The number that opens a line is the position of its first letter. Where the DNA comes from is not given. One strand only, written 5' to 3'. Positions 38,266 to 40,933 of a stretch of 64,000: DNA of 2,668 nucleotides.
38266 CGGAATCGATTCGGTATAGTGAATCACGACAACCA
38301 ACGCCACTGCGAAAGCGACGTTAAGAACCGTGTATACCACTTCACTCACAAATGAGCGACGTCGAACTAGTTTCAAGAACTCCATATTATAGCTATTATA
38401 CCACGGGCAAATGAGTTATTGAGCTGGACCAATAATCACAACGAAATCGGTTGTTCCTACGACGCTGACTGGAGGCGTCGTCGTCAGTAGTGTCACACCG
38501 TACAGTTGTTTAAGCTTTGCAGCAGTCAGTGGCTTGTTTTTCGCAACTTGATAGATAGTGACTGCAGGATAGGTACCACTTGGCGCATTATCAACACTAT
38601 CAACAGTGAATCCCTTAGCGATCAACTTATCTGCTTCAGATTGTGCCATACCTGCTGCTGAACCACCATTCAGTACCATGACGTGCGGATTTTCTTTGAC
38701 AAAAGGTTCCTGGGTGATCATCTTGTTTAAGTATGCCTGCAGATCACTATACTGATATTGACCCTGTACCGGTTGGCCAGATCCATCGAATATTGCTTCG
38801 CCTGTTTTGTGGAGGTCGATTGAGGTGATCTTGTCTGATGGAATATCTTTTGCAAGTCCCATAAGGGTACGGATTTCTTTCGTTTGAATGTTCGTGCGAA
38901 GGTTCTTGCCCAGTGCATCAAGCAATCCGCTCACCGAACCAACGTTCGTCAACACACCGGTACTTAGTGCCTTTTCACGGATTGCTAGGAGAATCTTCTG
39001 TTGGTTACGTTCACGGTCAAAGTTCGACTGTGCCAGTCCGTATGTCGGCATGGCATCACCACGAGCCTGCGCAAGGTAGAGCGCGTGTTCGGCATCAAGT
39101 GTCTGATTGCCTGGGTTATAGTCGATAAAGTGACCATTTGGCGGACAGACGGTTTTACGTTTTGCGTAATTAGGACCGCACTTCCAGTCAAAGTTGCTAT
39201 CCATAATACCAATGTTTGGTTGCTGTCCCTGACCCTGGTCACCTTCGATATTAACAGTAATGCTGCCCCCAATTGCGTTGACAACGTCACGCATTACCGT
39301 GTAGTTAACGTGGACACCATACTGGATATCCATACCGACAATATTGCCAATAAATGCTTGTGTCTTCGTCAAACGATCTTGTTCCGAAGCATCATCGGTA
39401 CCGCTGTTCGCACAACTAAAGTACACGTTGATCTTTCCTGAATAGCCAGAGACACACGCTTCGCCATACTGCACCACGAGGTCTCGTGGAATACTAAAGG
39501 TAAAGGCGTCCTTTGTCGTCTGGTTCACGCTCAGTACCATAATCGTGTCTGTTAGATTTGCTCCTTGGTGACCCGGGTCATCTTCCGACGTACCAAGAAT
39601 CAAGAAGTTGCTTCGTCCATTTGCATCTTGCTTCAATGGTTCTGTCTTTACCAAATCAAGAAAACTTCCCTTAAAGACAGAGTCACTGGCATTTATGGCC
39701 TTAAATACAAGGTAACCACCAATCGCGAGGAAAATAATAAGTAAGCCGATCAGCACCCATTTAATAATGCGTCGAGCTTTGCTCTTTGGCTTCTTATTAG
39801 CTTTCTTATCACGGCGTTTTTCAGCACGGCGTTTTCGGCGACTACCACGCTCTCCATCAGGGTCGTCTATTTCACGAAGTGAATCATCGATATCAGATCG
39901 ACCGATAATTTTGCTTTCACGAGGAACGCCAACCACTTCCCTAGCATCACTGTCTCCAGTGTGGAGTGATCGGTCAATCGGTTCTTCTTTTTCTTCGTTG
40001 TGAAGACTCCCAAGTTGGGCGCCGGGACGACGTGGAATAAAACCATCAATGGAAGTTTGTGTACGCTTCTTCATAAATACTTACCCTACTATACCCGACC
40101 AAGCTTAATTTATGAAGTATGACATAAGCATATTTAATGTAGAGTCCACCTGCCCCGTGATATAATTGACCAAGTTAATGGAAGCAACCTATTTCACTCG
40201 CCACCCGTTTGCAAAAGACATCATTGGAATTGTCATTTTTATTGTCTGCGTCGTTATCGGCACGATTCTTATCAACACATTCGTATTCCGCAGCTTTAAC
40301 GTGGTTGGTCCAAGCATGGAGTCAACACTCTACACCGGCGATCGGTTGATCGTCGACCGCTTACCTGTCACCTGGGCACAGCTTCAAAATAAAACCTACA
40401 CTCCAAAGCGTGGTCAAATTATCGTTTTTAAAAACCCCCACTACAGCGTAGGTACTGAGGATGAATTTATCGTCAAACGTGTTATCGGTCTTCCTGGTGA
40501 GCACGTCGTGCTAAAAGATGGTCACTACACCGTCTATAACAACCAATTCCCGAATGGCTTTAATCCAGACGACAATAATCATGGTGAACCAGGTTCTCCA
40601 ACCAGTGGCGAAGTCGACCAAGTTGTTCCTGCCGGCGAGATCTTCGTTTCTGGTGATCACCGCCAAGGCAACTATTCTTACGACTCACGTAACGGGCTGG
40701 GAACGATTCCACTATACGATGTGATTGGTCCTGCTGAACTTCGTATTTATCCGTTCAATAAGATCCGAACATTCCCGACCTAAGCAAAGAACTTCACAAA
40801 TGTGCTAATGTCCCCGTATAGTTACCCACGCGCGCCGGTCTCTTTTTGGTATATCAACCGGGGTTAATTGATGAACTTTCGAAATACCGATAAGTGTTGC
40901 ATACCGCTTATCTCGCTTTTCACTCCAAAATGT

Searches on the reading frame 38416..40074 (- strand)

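Call 30: search_protein_families(library=pfam, proteins=[window:38416-40074:-], max_evalue=0.01)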
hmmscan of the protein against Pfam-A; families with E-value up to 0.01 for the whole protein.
window:38416-40074:- (552 aa): 2 families
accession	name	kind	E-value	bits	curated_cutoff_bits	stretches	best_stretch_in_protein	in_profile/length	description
PF03816.19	LytR_cpsA_psr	-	5.5e-16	59.5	24.6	1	175-369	2-148/150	LytR_cpsA_psr family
PF13399.11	LytR_C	-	3.7e-09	37.8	22.2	1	464-548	3-82/86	LytR cell envelope-related transcriptional attenuator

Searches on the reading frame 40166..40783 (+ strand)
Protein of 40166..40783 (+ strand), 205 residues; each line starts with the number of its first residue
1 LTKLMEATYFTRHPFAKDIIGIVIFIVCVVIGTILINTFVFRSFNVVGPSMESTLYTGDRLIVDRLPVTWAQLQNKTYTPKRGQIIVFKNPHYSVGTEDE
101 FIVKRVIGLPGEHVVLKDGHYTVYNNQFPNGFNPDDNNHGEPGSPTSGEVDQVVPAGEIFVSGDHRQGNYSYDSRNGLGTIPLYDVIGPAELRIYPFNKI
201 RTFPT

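Call 30: search_protein_families(library=pfam, proteins=[window:40166-40783:+], max_evalue=0.01)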
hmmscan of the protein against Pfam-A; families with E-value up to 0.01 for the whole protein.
window:40166-40783:+ (205 aa): 2 families
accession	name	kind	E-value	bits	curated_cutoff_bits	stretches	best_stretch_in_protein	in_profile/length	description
PF10502.14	Peptidase_S26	-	1.8e-30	106.6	22.9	1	23-194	5-167/168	Signal peptidase, peptidase S26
PF00717.28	Peptidase_S24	-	0.0055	16.8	23.3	1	45-117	39-92/116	Peptidase S24-like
